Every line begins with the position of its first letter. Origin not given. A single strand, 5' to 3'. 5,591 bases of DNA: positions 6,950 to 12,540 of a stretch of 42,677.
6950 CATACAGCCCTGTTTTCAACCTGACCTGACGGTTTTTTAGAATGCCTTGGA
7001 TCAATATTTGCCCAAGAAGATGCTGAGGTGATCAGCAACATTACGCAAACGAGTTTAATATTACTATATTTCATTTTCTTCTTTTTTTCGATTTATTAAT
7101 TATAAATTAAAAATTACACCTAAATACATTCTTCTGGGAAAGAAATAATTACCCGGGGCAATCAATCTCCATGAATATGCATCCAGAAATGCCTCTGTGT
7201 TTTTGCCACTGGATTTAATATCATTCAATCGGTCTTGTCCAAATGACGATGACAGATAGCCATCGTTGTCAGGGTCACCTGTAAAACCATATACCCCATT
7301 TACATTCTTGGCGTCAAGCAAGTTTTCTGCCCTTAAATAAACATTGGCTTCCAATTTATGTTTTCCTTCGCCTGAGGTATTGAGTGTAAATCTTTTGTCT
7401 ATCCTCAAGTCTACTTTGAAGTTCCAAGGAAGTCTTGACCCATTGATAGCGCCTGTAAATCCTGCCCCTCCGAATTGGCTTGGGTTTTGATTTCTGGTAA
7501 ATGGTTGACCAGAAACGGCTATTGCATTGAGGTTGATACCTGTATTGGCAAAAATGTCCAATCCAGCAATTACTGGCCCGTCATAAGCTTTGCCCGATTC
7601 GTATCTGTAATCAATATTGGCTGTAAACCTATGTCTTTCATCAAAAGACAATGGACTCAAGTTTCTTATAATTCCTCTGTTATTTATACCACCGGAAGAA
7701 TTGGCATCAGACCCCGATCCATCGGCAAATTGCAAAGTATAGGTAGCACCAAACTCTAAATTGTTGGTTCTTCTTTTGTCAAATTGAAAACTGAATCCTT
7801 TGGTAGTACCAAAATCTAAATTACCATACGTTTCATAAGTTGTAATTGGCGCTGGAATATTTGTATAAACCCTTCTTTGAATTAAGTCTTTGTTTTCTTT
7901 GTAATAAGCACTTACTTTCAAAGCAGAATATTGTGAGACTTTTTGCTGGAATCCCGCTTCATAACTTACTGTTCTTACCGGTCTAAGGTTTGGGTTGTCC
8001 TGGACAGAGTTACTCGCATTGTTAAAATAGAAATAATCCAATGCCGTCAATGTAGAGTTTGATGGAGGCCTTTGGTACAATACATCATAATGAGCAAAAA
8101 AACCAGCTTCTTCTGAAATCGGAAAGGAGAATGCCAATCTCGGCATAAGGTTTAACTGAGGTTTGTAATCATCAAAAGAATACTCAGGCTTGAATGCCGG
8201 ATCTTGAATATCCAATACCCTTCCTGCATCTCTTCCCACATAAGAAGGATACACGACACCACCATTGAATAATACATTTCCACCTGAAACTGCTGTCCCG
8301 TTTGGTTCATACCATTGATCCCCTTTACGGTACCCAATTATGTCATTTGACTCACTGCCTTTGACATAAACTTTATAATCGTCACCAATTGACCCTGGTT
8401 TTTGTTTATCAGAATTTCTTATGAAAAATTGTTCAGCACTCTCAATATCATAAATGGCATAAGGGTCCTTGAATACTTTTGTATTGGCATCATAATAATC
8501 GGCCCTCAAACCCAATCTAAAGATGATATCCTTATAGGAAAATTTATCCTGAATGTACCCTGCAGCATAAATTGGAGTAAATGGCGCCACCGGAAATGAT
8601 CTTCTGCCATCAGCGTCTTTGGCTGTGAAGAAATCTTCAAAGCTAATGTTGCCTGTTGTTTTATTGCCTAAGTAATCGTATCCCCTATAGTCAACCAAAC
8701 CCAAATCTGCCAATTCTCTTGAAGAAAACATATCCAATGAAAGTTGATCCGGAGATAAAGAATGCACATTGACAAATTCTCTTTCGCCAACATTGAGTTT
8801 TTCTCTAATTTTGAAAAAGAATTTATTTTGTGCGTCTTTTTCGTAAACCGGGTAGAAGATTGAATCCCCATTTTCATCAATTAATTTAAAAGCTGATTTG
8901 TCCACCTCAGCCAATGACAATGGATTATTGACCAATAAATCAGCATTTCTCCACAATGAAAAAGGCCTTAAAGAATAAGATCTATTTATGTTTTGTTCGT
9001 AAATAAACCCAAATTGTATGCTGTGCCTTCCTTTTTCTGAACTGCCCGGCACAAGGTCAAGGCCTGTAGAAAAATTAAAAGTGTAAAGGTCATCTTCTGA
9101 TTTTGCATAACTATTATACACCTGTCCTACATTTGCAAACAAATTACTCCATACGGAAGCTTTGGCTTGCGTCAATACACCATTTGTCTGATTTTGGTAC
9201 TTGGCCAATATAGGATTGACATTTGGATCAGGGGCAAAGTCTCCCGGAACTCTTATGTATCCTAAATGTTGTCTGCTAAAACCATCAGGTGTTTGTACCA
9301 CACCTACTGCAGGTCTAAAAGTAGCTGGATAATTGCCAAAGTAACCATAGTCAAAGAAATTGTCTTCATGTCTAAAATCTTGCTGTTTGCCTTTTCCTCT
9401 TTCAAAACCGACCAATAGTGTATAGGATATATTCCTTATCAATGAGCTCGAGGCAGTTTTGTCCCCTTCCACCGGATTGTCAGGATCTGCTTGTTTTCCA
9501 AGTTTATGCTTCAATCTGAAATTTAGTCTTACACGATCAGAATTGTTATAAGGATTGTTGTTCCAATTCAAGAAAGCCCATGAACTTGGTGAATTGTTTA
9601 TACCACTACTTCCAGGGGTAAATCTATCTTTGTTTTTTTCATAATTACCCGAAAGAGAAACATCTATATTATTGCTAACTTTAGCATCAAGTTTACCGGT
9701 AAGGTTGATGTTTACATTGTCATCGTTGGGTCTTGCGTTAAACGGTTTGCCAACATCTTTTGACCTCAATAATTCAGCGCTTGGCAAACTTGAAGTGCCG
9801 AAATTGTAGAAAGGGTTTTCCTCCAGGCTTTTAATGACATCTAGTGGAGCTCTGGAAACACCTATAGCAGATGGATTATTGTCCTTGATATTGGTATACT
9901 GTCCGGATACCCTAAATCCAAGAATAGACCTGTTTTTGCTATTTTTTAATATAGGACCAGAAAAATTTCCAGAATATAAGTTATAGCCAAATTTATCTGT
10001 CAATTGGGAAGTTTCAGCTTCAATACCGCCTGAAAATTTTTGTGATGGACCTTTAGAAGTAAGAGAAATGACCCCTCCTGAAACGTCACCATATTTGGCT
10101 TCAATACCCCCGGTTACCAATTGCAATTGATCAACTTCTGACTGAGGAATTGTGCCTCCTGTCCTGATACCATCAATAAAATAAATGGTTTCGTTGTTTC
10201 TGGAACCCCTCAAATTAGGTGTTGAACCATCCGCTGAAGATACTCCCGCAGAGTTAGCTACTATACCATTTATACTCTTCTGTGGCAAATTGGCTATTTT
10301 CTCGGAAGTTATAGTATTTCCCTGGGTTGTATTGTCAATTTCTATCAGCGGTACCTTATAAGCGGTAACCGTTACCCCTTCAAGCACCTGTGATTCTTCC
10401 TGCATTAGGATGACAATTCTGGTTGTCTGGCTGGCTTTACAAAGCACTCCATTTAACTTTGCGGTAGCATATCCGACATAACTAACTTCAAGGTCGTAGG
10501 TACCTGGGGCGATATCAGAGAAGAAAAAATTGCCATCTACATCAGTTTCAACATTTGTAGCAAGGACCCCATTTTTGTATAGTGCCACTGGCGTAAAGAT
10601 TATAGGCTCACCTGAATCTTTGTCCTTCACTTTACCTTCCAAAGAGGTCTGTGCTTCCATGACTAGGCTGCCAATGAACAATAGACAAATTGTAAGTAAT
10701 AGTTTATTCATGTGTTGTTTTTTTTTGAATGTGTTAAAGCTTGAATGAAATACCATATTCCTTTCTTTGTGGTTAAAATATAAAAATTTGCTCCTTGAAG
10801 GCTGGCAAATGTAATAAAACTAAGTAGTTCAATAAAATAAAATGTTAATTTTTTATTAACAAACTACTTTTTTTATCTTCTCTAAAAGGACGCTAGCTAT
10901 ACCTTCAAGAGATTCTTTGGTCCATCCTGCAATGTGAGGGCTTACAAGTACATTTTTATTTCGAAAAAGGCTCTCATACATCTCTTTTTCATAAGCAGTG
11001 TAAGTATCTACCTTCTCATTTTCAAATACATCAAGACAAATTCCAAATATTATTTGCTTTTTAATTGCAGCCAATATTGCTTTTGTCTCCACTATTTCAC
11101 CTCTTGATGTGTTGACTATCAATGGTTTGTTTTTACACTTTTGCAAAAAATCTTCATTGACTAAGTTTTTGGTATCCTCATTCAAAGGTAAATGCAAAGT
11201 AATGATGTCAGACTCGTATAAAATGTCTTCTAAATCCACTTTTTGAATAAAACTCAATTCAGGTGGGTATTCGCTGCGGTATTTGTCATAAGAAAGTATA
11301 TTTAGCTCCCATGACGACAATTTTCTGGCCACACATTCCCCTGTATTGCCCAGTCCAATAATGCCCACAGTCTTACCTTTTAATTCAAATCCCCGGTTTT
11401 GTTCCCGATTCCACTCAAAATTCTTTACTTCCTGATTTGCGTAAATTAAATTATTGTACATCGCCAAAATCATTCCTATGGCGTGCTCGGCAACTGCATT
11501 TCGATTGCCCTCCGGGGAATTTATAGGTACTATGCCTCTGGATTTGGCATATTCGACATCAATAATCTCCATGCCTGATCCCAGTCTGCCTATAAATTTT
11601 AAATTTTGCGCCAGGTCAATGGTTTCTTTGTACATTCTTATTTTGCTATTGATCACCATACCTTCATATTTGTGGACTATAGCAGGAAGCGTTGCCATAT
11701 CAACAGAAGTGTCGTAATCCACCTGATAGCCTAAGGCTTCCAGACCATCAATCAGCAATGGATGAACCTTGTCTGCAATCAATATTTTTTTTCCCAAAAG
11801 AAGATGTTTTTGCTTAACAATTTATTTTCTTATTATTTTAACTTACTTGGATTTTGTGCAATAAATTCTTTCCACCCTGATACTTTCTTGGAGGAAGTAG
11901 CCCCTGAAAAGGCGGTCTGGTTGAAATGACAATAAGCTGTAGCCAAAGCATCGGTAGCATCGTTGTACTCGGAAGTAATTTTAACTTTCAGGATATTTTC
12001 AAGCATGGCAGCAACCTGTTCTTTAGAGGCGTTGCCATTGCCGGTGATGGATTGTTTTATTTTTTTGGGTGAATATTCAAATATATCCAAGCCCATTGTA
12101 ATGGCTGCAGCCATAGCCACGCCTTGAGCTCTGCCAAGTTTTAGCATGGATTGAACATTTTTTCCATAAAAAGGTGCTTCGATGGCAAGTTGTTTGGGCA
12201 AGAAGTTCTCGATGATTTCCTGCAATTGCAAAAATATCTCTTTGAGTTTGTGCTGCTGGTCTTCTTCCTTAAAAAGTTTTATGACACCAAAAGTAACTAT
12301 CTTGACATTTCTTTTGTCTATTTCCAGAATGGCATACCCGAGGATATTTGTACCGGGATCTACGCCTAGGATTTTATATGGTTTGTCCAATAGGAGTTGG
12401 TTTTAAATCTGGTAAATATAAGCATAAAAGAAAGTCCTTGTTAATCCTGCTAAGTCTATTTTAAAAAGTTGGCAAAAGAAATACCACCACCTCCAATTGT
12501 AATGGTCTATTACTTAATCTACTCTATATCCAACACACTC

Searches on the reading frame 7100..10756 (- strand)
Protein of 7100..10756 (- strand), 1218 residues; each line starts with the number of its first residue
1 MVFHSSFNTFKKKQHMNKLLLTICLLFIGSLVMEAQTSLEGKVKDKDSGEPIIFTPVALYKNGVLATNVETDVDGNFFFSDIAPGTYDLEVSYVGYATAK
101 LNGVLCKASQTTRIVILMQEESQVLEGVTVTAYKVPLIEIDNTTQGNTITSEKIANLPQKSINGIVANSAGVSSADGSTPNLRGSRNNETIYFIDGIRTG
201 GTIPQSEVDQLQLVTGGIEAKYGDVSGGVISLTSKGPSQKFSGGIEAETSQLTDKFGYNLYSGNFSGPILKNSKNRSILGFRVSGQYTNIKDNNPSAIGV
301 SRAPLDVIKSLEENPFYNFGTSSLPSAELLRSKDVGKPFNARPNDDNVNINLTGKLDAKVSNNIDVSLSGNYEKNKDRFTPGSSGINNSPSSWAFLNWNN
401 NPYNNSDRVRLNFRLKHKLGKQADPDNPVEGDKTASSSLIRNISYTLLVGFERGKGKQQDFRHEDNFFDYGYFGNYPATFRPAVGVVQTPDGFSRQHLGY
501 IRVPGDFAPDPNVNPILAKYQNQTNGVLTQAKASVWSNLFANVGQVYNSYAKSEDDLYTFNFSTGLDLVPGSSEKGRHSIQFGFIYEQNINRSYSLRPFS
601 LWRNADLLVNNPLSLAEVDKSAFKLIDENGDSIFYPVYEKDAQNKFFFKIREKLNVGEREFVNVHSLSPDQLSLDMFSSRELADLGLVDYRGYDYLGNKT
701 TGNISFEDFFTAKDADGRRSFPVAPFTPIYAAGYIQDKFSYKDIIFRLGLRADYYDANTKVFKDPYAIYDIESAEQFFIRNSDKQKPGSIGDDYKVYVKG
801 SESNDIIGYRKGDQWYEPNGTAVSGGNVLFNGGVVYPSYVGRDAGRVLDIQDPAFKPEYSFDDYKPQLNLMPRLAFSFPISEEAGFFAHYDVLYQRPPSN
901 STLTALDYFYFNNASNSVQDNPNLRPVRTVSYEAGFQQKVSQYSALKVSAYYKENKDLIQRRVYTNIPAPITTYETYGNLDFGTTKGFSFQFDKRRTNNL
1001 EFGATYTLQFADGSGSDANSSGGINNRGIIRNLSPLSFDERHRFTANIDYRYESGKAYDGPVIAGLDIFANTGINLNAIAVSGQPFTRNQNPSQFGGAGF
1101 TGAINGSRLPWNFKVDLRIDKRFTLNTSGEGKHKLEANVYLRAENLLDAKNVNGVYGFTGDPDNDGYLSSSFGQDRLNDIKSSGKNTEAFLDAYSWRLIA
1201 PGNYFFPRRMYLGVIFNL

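Call 39: search_protein_families(library=pfam, proteins=[window:7100-10756:-], max_evalue=0.0001)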
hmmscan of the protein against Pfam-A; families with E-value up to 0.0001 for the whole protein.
window:7100-10756:- (1218 aa): 3 families
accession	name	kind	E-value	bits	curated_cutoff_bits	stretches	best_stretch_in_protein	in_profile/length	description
PF13620.12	CarboxypepD_reg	-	1.1e-13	51.8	32.3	1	38-118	1-81/82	Carboxypeptidase regulatory-like domain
PF13715.12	CarbopepD_reg_2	-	3e-12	46.8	32.2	1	40-130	2-88/88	CarboxypepD_reg-like domain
PF07715.20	Plug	-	1.2e-05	26.2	23.9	1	145-229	8-107/107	TonB-dependent Receptor Plug Domain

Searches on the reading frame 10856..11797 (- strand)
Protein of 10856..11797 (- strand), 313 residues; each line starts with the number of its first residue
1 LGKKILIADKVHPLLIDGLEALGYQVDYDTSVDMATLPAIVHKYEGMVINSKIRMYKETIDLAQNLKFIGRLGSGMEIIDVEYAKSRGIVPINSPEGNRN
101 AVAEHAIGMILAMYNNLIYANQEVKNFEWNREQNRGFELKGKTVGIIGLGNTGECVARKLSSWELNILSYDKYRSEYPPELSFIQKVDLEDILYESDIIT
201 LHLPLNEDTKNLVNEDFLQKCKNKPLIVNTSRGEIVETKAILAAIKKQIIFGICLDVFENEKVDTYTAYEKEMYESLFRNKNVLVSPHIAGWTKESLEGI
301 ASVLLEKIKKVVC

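Call 39: search_protein_families(library=pfam, proteins=[window:10856-11797:-], max_evalue=0.0001)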
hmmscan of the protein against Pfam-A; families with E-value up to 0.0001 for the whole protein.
window:10856-11797:- (313 aa): 3 families
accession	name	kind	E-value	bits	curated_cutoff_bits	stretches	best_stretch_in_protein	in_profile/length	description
PF02826.25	2-Hacid_dh_C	-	7.9e-49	165.9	25.1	1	107-290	1-178/178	D-isomer specific 2-hydroxyacid dehydrogenase, NAD binding domain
PF00389.36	2-Hacid_dh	-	1.1e-21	77.3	24.6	1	5-311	1-123/134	D-isomer specific 2-hydroxyacid dehydrogenase, catalytic domain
PF03446.21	NAD_binding_2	-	1.5e-05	25.5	21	1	143-249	1-111/161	NAD binding domain of 6-phosphogluconate dehydrogenase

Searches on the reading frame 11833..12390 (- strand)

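Call 39: search_protein_families(library=pfam, proteins=[window:11833-12390:-], max_evalue=0.0001)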
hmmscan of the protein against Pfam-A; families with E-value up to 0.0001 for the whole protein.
window:11833-12390:- (185 aa): 1 family
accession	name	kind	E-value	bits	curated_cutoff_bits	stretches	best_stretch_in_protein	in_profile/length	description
PF02075.23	RuvC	-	1.5e-42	145.5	22.2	1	7-155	1-148/148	Crossover junction endodeoxyribonuclease RuvC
